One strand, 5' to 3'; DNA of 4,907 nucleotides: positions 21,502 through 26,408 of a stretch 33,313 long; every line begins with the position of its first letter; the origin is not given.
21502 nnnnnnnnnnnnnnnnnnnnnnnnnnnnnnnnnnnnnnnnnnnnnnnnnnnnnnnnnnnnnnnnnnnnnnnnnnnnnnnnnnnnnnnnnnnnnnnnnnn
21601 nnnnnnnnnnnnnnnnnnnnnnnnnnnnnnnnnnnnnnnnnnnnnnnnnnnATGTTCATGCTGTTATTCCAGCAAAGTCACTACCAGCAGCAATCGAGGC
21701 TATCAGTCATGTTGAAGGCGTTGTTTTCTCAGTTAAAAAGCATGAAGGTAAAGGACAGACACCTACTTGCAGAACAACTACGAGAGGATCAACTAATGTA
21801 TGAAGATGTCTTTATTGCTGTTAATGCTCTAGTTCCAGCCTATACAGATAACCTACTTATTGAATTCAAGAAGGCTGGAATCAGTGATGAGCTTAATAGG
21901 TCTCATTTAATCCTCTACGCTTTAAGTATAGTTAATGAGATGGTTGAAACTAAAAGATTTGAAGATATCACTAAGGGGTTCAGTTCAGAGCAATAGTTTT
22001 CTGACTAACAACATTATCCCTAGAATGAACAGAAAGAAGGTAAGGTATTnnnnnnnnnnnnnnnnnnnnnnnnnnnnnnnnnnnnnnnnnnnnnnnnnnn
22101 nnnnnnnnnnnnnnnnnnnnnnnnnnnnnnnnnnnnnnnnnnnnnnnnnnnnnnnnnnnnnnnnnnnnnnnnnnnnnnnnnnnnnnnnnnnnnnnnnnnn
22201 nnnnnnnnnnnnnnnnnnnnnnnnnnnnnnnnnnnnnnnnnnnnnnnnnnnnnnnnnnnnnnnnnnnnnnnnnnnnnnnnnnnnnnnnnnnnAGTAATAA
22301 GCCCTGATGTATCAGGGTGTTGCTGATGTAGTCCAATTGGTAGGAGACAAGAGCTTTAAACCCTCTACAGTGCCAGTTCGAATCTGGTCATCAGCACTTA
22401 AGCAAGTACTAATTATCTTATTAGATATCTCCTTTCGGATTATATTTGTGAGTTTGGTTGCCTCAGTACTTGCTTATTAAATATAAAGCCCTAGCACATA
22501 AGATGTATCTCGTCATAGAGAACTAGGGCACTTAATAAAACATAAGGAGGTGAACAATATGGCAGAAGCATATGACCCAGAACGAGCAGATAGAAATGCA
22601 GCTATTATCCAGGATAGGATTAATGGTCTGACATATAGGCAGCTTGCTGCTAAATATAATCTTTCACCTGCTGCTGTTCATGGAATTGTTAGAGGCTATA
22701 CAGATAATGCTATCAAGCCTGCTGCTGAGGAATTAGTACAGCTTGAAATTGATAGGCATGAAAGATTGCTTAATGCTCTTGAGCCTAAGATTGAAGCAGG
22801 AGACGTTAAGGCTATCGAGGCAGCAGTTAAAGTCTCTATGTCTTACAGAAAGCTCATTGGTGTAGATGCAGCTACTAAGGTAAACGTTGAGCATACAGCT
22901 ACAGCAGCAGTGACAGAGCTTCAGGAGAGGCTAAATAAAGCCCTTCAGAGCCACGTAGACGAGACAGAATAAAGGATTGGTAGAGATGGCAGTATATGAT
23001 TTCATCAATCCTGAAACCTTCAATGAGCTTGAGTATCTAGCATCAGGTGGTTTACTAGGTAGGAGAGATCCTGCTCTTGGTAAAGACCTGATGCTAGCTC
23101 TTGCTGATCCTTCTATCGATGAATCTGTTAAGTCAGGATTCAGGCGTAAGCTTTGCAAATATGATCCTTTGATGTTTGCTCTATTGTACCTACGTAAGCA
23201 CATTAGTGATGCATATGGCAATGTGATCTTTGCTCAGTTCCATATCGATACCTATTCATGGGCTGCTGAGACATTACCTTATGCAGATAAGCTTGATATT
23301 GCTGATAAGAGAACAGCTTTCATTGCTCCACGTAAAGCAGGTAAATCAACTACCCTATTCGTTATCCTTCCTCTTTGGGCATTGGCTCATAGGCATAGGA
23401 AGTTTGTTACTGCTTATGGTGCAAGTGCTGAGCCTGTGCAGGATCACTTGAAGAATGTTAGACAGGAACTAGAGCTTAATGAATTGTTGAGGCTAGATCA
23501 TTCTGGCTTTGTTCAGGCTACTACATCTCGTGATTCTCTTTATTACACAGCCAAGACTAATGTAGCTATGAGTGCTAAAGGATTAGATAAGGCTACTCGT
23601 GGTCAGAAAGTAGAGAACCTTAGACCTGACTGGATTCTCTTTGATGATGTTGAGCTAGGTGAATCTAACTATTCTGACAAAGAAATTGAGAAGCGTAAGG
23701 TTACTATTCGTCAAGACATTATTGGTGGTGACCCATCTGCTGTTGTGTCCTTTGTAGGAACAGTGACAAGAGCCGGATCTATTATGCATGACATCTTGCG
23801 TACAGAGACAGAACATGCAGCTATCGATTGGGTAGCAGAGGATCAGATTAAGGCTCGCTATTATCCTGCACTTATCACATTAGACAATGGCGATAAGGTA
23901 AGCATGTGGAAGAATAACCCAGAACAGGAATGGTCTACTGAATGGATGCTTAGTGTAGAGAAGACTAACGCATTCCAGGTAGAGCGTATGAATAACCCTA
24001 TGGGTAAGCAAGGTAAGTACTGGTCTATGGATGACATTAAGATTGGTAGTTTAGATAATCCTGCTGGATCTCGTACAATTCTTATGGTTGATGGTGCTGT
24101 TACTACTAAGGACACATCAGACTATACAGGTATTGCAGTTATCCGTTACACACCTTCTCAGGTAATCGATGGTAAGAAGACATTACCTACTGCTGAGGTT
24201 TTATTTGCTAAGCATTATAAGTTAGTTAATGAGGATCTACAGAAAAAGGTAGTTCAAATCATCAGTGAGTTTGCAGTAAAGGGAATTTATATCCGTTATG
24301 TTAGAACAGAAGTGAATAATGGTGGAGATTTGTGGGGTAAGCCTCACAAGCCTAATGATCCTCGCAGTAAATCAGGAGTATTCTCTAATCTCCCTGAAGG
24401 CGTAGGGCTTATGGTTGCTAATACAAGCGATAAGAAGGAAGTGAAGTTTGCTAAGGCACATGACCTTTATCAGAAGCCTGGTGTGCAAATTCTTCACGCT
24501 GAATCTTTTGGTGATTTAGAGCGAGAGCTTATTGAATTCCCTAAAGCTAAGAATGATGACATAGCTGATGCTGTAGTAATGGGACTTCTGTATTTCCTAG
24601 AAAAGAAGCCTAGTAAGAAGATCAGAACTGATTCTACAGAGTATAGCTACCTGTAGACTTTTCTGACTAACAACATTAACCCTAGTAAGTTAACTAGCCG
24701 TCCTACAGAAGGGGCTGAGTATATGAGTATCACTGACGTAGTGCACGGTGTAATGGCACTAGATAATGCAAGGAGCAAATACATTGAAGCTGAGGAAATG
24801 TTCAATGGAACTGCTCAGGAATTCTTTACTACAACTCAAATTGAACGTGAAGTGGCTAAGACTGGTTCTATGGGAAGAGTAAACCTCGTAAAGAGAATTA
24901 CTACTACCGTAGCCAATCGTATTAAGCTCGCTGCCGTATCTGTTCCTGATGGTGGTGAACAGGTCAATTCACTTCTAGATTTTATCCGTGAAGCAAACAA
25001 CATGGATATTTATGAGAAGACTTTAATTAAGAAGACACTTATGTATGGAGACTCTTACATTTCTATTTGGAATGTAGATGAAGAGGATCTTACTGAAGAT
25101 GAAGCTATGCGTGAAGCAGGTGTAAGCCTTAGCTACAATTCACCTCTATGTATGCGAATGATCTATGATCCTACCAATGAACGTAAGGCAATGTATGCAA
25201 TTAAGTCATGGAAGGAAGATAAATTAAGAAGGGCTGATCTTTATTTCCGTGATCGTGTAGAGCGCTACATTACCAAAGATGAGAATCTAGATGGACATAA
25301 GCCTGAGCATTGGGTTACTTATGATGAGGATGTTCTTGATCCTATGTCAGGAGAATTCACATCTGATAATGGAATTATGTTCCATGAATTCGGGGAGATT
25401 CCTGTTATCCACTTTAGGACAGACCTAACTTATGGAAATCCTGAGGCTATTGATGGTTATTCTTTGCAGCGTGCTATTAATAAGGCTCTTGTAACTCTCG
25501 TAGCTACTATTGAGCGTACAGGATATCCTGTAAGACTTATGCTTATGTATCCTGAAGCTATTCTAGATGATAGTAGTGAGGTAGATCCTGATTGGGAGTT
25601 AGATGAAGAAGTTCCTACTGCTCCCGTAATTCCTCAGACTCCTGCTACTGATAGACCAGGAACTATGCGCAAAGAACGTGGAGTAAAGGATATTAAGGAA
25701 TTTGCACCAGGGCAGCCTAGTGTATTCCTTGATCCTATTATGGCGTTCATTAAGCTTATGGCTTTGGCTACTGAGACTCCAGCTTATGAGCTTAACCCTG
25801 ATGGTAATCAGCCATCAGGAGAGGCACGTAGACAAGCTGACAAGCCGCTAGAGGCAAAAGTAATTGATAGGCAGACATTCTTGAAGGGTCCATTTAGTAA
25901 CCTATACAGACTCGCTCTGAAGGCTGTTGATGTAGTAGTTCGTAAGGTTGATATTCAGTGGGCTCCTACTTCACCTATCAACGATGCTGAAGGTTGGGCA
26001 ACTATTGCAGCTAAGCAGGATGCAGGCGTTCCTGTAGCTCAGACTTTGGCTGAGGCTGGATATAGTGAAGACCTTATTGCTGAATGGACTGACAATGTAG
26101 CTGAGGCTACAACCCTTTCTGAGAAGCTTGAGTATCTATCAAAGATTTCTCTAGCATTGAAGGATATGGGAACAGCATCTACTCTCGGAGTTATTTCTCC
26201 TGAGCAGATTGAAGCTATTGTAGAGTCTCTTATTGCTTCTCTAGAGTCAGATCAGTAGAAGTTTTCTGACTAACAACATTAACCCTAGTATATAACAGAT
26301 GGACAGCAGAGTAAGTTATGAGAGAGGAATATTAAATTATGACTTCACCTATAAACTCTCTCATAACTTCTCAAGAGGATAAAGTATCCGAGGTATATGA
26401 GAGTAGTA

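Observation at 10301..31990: Ten near-invariant copies of an asymmetric 27-bp motif at gene boundaries across the genome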

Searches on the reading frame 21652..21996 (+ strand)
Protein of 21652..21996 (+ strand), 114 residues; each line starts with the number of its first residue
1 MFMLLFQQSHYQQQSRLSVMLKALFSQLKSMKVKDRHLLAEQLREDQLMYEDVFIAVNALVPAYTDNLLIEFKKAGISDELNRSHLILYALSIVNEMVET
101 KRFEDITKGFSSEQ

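Call 14: search_protein_families(library=phrogs, proteins=[window:21652-21996:+])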
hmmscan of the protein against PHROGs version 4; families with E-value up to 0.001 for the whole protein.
window:21652-21996:+ (114 aa): 1 family
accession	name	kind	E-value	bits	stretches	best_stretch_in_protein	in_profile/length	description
phrog_7295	-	unknown function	0.00094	20.6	0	43-75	33-66/72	-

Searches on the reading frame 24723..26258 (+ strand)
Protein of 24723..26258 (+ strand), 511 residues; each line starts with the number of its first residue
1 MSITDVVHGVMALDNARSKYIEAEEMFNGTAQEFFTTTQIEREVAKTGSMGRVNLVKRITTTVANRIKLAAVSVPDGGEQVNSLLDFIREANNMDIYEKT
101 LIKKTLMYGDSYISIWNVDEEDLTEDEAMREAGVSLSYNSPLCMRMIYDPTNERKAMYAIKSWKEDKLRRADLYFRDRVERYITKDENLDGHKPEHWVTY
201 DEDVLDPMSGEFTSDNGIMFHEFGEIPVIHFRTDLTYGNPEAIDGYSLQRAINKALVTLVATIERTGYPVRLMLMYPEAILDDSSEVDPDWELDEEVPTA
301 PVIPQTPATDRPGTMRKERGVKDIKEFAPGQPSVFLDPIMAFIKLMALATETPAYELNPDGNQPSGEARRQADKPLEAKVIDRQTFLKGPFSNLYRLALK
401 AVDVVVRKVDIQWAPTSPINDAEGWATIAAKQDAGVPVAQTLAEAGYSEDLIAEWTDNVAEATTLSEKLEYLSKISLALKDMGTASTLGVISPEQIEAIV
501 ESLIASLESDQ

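Call 14: search_protein_families(library=phrogs, proteins=[window:24723-26258:+])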
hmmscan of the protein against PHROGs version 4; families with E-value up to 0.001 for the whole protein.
window:24723-26258:+ (511 aa): 2 families
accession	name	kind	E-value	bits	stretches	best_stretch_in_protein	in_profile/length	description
phrog_104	-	head and packaging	5.2e-50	171.6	1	12-466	50-472/550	portal protein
phrog_64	-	head and packaging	2.4e-16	60.3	1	77-265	152-311/547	portal protein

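Call 73: search_dna_similar(query=window:24723-26258:+, collection=phages, mode=protein, max_rows=15)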
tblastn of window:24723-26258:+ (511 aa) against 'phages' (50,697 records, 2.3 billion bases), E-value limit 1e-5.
Records with a match: 19; places in all: 19; records where one place covers at least 80% of the query: 19.
Best place of each record, by identity: <60% 19.
By first word of the organism name: Streptomyces 14; Microbacterium 4; Satellite 1.
By host as written in the record: Streptomyces viridochromogenes DSM40736 5; Streptomyces mirabilis NRRL B-2400 3; Microbacterium paraoxydans NRRL B-24275 2; Streptomyces griseus ATCC 10137 2; Microbacterium radiodurans NRRL B-24799 2; Streptomyces griseofuscus ATCC 23916 2; Streptomyces phage MulchMansion 1; Streptomyces toxytricini NRRL B-5426 1; and 1 more.
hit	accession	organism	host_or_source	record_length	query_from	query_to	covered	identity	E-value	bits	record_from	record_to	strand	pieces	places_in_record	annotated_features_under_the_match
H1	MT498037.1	Streptomyces phage Dryad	Streptomyces viridochromogenes DSM40736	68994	13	490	94%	29.6%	4e-42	167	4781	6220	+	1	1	10: portal protein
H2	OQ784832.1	Streptomyces phage Mulchroom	Streptomyces phage MulchMansion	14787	2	455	89%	30.5%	4e-61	223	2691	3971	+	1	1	3: portal protein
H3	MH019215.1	Streptomyces phage Yara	Streptomyces toxytricini NRRL B-5426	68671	13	509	97%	27.8%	3e-42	167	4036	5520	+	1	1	8: portal protein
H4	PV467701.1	Microbacterium phage Isperia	Microbacterium paraoxydans NRRL B-24275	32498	5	510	99%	27.0%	2e-32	137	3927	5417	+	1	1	8: portal protein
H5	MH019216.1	Streptomyces phage Wentworth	Streptomyces griseus ATCC 10137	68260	13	510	97%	27.4%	1e-38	156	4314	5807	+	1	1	9: portal protein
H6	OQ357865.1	Satellite phage MiniFlayer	Streptomyces mirabilis NRRL B-2400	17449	10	452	87%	30.6%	1e-48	186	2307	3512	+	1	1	3: portal protein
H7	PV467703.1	Microbacterium phage Wyvern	Microbacterium paraoxydans NRRL B-24275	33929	5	510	99%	26.8%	4e-30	130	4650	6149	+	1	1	10: portal protein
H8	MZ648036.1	Streptomyces phage Lizz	Streptomyces viridochromogenes DSM40736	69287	13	490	94%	27.9%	2e-40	162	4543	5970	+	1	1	9: portal protein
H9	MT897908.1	Streptomyces phage ShakeNBake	Streptomyces viridochromogenes DSM40736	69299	13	490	94%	27.7%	1e-40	162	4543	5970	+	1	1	9: portal protein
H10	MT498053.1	Streptomyces phage PHTowN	Streptomyces viridochromogenes DSM40736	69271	13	490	94%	27.7%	1e-40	162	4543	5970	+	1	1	9: portal protein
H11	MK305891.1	Streptomyces phage Gibson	Streptomyces griseus ATCC 10137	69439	13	490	94%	27.7%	9e-41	163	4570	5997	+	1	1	9: portal protein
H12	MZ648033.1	Streptomyces phage Rooney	Streptomyces viridochromogenes DSM40736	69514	13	490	94%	27.7%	9e-41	163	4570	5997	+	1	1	9: portal protein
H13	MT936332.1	Streptomyces phage phiRKBJ001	Streptomyces sp. RKBHB-173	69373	13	510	97%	26.4%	3e-38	155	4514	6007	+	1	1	portal protein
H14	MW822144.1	Streptomyces phage KimJongPhill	Streptomyces mirabilis NRRL B-2400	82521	5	485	94%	27.3%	3e-46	179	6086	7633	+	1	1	9: portal protein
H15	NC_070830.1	Streptomyces phage KimJongPhill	Streptomyces mirabilis NRRL B-2400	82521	5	485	94%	27.3%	3e-46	179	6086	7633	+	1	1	9: portal protein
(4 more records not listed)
